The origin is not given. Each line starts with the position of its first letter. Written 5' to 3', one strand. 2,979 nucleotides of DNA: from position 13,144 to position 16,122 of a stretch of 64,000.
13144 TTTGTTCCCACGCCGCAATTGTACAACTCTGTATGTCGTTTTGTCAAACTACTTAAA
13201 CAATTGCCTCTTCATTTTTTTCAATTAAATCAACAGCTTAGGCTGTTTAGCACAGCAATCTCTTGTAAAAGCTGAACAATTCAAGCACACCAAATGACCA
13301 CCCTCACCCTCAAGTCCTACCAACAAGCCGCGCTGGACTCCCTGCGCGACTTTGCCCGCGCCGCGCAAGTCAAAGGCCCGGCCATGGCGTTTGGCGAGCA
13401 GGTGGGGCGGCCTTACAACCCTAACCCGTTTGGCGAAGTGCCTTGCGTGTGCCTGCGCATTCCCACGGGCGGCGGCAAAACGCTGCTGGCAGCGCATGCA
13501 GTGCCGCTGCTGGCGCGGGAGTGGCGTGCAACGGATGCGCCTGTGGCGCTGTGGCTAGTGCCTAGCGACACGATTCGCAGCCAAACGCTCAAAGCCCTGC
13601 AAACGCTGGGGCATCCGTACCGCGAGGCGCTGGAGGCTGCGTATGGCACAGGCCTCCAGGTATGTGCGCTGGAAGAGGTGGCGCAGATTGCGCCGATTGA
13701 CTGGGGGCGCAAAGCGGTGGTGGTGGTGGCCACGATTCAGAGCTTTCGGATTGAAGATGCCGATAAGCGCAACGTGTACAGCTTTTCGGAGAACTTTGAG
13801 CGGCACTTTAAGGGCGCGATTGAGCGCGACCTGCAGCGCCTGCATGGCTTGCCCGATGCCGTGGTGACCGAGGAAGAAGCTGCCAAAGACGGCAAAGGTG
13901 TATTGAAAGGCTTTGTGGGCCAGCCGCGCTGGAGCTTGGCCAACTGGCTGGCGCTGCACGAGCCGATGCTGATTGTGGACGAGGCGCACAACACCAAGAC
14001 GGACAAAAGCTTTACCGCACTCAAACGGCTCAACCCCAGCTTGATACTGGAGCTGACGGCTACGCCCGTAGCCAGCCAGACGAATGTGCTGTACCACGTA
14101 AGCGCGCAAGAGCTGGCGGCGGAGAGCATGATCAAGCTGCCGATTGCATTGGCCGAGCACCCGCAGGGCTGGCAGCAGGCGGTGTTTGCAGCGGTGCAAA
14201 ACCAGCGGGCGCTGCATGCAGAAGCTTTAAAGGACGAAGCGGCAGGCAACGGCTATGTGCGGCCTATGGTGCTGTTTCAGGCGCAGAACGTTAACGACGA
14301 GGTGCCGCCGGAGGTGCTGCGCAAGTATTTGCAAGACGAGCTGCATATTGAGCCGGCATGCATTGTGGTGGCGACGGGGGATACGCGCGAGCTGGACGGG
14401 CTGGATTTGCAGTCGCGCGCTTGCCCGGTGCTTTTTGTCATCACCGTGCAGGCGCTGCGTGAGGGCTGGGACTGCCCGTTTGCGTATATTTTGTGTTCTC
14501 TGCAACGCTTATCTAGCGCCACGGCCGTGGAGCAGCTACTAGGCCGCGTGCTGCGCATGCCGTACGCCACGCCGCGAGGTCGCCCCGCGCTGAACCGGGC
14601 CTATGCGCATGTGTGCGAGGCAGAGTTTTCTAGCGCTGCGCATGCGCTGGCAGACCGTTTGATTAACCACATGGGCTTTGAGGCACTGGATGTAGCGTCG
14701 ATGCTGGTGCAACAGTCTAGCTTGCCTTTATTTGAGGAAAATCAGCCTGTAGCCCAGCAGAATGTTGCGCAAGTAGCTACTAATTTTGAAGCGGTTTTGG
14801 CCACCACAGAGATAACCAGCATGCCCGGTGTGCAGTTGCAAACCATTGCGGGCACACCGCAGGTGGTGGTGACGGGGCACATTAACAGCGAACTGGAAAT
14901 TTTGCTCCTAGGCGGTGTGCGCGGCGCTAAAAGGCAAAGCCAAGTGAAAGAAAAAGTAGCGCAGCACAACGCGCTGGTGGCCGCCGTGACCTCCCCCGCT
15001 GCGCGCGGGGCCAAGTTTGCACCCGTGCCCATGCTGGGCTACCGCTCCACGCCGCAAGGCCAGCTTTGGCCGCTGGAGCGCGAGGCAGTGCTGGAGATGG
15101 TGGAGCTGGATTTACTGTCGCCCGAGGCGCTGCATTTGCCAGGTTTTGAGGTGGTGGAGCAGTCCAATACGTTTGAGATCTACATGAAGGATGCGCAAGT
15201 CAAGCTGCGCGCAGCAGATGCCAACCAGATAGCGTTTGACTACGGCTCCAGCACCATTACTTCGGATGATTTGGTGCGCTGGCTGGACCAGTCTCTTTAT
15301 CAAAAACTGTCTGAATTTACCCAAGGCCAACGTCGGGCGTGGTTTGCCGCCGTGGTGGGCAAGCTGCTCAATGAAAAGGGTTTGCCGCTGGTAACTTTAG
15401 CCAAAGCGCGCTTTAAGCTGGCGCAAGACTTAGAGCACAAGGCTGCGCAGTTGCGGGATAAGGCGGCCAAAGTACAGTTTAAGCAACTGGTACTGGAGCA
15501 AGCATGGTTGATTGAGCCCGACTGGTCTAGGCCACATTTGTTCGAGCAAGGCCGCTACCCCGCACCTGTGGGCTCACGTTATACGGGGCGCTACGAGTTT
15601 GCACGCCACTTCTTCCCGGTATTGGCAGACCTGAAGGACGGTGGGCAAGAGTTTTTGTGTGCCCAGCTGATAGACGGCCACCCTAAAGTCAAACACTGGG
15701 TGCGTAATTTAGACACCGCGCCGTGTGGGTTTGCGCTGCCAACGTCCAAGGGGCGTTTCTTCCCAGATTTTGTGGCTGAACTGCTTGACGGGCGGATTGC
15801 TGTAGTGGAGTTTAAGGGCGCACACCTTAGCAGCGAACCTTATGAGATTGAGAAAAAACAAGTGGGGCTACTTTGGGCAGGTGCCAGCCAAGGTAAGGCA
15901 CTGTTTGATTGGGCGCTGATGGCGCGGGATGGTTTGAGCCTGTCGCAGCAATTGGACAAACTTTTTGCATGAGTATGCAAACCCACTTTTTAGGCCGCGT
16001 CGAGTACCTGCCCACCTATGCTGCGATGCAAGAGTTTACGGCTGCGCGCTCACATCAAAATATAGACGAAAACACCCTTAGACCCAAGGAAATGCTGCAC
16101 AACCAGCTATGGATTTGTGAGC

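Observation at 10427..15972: Type III R-M operon split by a low-GC DUF3800 gene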

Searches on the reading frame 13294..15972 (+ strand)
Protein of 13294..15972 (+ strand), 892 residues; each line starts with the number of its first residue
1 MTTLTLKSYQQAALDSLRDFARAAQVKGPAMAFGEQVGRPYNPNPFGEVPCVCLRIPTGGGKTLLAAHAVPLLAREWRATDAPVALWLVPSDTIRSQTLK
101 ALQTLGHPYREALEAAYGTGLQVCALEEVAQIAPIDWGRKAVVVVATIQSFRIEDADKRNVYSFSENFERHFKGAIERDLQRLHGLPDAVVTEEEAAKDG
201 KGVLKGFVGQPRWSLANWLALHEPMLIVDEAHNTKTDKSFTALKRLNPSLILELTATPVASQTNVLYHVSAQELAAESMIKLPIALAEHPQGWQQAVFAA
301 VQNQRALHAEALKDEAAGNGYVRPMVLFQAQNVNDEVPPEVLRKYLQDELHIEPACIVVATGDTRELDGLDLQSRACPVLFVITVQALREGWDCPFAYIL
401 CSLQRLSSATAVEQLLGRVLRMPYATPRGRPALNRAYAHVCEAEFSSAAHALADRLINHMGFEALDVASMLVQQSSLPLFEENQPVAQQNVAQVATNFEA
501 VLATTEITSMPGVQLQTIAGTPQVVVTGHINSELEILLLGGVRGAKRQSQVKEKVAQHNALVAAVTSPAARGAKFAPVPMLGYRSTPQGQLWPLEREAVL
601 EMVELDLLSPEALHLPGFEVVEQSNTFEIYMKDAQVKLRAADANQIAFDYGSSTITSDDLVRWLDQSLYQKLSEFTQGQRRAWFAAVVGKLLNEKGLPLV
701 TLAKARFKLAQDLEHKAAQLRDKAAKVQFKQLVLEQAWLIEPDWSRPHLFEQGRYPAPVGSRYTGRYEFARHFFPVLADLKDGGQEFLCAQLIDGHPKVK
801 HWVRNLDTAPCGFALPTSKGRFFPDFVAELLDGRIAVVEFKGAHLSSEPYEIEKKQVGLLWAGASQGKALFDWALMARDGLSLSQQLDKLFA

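Call 3: search_protein_families(library=pfam, proteins=[window:13294-15972:+], max_evalue=0.01)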
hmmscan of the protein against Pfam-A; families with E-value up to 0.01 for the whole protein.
window:13294-15972:+ (892 aa): 2 families
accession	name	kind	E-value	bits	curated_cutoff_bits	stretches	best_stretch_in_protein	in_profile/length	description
PF04851.21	ResIII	-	3.2e-14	53.6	22.5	1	4-258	2-162/164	Type III restriction enzyme, res subunit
PF00270.35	DEAD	-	9.3e-07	29.2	26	1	52-149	17-103/167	DEAD/DEAH box helicase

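Call 4: search_protein_families(library=padloc, proteins=[window:13294-15972:+], max_evalue=0.01)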
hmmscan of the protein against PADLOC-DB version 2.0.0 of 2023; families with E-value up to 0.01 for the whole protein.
window:13294-15972:+ (892 aa): 6 families
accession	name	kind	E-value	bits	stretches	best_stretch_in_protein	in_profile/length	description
PDLC03650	REase_III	-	6.8e-201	668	1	5-888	3-891/898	Type III restriction enzyme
PDLC03653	REase_III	-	1.2e-61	206.9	1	49-450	87-497/883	Type III restriction enzyme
PDLC03648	REase_III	-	2.6e-11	40.4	1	220-436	130-368/871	Type III restriction enzyme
PDLC03647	REase_III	-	1.8e-09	34.4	1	374-424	502-552/989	Type III restriction enzyme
PDLC03649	REase_III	-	1.5e-08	31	2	381-424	497-540/973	Type III restriction enzyme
PDLC02707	PbeA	-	0.00021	18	0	54-156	273-369/672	PbeA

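Call 5: search_protein_families(library=ncbifam, proteins=[window:13294-15972:+], max_evalue=0.01)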
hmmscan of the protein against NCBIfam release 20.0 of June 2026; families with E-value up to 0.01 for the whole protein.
window:13294-15972:+ (892 aa): 3 families
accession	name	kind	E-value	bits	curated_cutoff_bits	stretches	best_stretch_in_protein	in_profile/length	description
NF046055.1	restr_BPTD_3080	equivalog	4.1e-07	28.3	800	1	785-864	862-941/970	BPTD_3080 family restriction endonuclease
NF012027.0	PRK15483.1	equivalog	4.3e-06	24.9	564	0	380-423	503-546/986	type III restriction-modification system endonuclease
NF053632.1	heli_RadD_YejH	equivalog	0.00025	19.5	720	0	348-422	268-342/573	DNA repair helicase RadD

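Call 83: find_homologous_proteins(query=window:13294-15969:+, max_evalue=1e-30)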
Query window:13294-15969:+ (892 aa): 7793 proteins with E <= 1e-30 among 8000 candidates; the best 120 are listed.
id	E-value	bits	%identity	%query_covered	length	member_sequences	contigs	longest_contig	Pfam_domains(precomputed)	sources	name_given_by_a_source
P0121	0.0e+0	1908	94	100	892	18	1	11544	PF00270.36,PF04851.22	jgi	jgi:type III restriction enzyme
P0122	0.0e+0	1803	89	100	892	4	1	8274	PF00270.36,PF04851.22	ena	-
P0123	0.0e+0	1777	87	100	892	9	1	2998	PF00270.36,PF04851.22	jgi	jgi:type III restriction enzyme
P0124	0.0e+0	1652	82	100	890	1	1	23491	PF00270.36,PF04851.22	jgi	jgi:type III restriction enzyme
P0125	0.0e+0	1618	80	100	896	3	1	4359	PF04851.22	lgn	-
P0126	0.0e+0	1617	79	100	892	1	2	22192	PF04851.22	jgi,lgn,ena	-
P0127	0.0e+0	1576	77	100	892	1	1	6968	PF00270.36,PF04851.22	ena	-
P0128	0.0e+0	1574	77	100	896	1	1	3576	PF00270.36,PF04851.22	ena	-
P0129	0.0e+0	1573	77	100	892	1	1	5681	PF00270.36,PF04851.22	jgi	-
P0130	0.0e+0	1572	77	100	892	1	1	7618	PF04851.22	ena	-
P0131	0.0e+0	1571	78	100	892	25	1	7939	PF00270.36,PF04851.22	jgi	jgi:type III restriction enzyme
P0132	0.0e+0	1571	78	100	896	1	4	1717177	PF04851.22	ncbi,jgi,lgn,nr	ncbi:MAG: DEAD/DEAH box helicase family protein [Ramlibacter sp.]|jgi:type III restriction enzyme|nr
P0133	0.0e+0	1571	77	100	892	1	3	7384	PF04851.22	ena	-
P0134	0.0e+0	1569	77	100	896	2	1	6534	PF00270.36,PF04851.22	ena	-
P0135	0.0e+0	1568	77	100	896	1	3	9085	PF00270.36,PF04851.22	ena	-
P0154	0.0e+0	1558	78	100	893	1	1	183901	PF00270.36,PF04851.22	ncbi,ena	-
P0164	0.0e+0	1552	77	100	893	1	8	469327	PF00270.36,PF04851.22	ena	-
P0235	0.0e+0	1486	74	100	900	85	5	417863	PF00270.36,PF04851.22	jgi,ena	jgi:type III restriction enzyme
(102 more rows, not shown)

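Call 84: find_encoding_contigs(protein=P0132, flank=4500, max_places=1)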
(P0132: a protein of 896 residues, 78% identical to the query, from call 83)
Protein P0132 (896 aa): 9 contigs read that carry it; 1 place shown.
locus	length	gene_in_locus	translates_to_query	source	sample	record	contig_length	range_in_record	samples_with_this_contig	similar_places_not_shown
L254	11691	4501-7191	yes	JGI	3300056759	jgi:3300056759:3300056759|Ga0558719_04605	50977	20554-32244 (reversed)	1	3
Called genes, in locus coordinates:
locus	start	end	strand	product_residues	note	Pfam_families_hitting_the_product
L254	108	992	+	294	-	PF01063:Aminotran_4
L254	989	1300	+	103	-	PF04359:DUF493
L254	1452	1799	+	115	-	-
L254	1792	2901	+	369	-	PF01381:HTH_3 (weak)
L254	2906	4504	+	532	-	PF01555:N6_N4_Mtase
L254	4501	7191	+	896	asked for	PF04851:ResIII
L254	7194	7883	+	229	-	PF21948:LplA-B_cat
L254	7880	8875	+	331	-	PF16881:LIAS_N (faint), PF04055:Radical_SAM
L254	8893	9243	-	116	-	PF02627:CMD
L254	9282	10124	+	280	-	PF00892:EamA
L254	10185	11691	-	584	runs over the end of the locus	PF05524:PEP-utilisers_N, PF00391:PEP-utilizers, PF02896:PEP-utilizers_C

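Call 85: find_encoding_contigs(protein=P0154, flank=4500, max_places=1)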
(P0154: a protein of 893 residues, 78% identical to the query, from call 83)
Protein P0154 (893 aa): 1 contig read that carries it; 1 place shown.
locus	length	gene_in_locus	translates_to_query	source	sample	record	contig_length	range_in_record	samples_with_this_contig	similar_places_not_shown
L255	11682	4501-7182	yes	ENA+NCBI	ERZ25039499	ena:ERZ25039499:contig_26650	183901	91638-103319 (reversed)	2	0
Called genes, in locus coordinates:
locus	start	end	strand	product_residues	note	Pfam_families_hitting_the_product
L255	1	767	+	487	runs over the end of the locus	PF13173:AAA_14, PF13635:DUF4143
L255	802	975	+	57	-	-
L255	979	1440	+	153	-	PF01555:N6_N4_Mtase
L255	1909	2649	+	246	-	-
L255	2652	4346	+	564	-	PF04326:SLFN_AlbA_2, PF13749:HATPase_c_4 (weak)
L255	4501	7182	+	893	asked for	PF04851:ResIII, PF00270:DEAD (faint)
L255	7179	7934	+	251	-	PF21948:LplA-B_cat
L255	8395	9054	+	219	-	PF04055:Radical_SAM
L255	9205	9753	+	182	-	PF02743:dCache_1 (weak)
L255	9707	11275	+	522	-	PF08447:PAS_3, PF00512:HisKA, PF13581:HATPase_c_2, PF02518:HATPase_c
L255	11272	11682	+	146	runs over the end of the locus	PF00072:Response_reg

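Call 86: find_encoding_contigs(protein=P0164, flank=4500, max_places=1)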
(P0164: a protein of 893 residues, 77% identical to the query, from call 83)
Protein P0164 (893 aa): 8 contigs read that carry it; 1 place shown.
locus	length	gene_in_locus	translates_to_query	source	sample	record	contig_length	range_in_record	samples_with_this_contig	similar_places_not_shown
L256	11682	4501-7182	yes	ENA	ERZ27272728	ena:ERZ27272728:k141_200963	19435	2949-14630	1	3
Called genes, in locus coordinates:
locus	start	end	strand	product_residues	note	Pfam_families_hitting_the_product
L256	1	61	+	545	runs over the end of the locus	PF00890:FAD_binding_2 (faint), PF01266:DAO, PF12831:FAD_oxidored (weak), PF16901:DAO_C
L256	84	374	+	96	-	PF04359:DUF493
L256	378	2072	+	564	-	PF01555:N6_N4_Mtase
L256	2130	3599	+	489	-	PF02463:SMC_N, PF13175:AAA_15 (weak), PF13476:AAA_23, PF13304:AAA_21, PF13175:AAA_15 (weak)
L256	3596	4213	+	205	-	-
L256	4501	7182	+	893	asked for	PF04851:ResIII, PF00270:DEAD (faint)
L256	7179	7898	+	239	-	PF21948:LplA-B_cat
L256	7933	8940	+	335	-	PF04055:Radical_SAM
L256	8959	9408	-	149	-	PF08269:dCache_2, PF17200:sCache_2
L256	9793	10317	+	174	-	-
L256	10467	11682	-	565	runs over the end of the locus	PF02203:TarH, PF12729:4HB_MCP_1, PF00672:HAMP, PF00015:MCPsignal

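Call 87: find_encoding_contigs(protein=P0235, flank=4500, max_places=1)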
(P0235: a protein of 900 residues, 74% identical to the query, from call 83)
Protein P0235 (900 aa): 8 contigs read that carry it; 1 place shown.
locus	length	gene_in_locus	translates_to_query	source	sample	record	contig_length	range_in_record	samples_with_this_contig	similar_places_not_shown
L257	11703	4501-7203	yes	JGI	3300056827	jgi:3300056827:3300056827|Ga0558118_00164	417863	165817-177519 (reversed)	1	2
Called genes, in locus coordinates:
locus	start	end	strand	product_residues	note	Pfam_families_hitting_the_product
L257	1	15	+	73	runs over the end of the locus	PF03994:DUF350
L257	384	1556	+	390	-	PF13784:Fic_N, PF02661:Fic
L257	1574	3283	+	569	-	PF01555:N6_N4_Mtase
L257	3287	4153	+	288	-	PF12686:DUF3800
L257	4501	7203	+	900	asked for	PF04851:ResIII, PF00270:DEAD (faint)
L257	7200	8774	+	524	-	PF01564:Spermine_synth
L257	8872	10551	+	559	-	PF01593:Amino_oxidase, PF13450:NAD_binding_8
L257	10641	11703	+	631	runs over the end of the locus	PF00149:Metallophos, PF02872:5_nucleotid_C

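Call 89: search_protein_families(library=padloc, proteins=[L256:2130-3596:+, L256:3596-4210:+, L255:1909-2646:+, L255:2652-4343:+, L254:1792-2898:+, L257:384-1553:+, L257:3287-4150:+], max_evalue=0.001)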
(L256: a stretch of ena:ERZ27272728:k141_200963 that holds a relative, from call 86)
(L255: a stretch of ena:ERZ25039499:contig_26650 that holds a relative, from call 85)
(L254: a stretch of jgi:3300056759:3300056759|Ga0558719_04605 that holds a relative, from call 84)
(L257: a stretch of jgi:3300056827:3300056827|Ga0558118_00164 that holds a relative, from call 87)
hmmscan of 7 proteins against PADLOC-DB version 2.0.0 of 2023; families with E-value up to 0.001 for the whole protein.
L256:2130-3596:+ (489 aa): 94 families (the best 25 are shown)
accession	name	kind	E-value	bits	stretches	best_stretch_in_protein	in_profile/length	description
PDLC04184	HEC-01A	-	5e-87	290.8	1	1-411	1-413/464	-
PDLC04182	HEC-01A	-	9.3e-35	118.4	2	212-403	174-359/406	-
PDLC04176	HEC-01A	-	2.8e-30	103.9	2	276-414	212-340/371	-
PDLC04178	HEC-01A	-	1.7e-29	101.1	2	2-62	9-68/399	-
PDLC04175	HEC-01A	-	1.8e-27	94.4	2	226-404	145-321/363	-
PDLC02980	AriA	-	4.9e-27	93.7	1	23-396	1-304/304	-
PDLC04135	mad3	-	5.1e-26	90.1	2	1-57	1-58/374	mads_3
PDLC04177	HEC-01A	-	1.7e-24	84.6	2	256-406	212-353/393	-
PDLC04393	PDC-M07A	-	1.1e-23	82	2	227-396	190-354/435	-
PDLC04183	HEC-01A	-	1.9e-23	81.2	2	2-59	5-62/402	-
PDLC04391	PDC-M07A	-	6e-23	79.5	2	228-405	183-359/412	-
PDLC04389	PDC-M07A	-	8.3e-23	79.1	2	221-399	187-375/443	-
PDLC04541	PDC-M25A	-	1.4e-22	78.3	2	1-49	1-49/380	-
PDLC04392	PDC-M07A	-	2.7e-22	77.4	2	225-372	186-339/432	-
PDLC04180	HEC-01A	-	1e-21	75.6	2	2-67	3-69/382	-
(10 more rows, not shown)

L256:3596-4210:+ (205 aa): 5 families
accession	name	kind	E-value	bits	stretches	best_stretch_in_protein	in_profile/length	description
PDLC04210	HEC-01B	-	4.3e-22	77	1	61-201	71-209/217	-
PDLC04209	HEC-01B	-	4.2e-11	41.1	1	94-201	108-211/219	-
PDLC04211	HEC-01B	-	7.8e-09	33.5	1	65-146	76-161/167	-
PDLC04212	HEC-01B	-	1.8e-06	26.1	1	95-201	111-215/222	-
PDLC04201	HEC-01B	-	0.00073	17.2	1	84-156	89-157/202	-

L255:1909-2646:+ (246 aa): 4 families
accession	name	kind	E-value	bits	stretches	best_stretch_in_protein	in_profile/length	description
PDLC03644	MTase_III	-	2.1e-44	150.2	3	3-98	374-469/542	Type III methyltransferase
PDLC03636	MTase_III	-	1e-20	72.1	1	1-56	384-440/575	Type III methyltransferase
PDLC03635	MTase_III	-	4.9e-16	56.6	1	1-49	551-599/708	Type III methyltransferase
PDLC03638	MTase_III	-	8.1e-09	32.3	1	1-38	656-693/816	Type III methyltransferase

L255:2652-4343:+ (564 aa): 2 families
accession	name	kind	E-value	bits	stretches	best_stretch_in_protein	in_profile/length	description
PDLC02402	Aga_SIR2-PNTD1-PNTD2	-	1.9e-05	21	1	288-383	435-539/876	Class I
PDLC02394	pAgo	-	0.00019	17.3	1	22-192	36-205/1121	-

L254:1792-2898:+ (369 aa): 10 families
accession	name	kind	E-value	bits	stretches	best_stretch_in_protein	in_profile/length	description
PDLC03982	PD-Lambda-2_B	-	6.9e-31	105.9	1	20-346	64-374/402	-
PDLC03952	RmrA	-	3.4e-07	27.5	1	214-311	173-266/395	-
PDLC04141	capP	-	3.6e-07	27.9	1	264-317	69-121/242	capP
PDLC03953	RmrA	-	9.7e-07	26.3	0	259-314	205-249/373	-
PDLC03954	RmrA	-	2.1e-06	24.9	1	215-311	162-254/380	-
PDLC03949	RmrA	-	5.4e-06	23.5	0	260-312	187-229/363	-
PDLC03948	RmrA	-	4.7e-05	20.4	0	17-102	10-105/397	-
PDLC03947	RmrA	-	5.6e-05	20.1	1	214-311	161-254/383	-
PDLC03955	RmrA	-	7.8e-05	20.1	0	215-312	168-254/371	-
PDLC04760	PDC-M64C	-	0.00046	18.5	1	20-69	31-80/93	-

L257:384-1553:+ (390 aa): 7 families
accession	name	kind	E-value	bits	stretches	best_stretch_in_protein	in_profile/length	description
PDLC03963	SoFic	-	4.7e-122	405.8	1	17-378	5-360/361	-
PDLC04840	PDC-S04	-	1.7e-19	68.4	1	74-238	16-178/227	-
PDLC04966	PDC-S24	-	7e-18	62.7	1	126-264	230-367/497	-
PDLC04837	PDC-S04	-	1.2e-17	62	1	77-236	33-185/234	-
PDLC04836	PDC-S04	-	1.4e-17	61.7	1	77-268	33-215/244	-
PDLC04839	PDC-S04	-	3.3e-09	34.7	1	126-275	57-198/205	-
PDLC04838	PDC-S04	-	9.1e-05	20.3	1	106-235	42-163/209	-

L257:3287-4150:+ (288 aa): 1 family
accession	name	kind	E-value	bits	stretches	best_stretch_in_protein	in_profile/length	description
PDLC02917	DUF3800_VII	-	1.9e-13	48.3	1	19-259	4-215/233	-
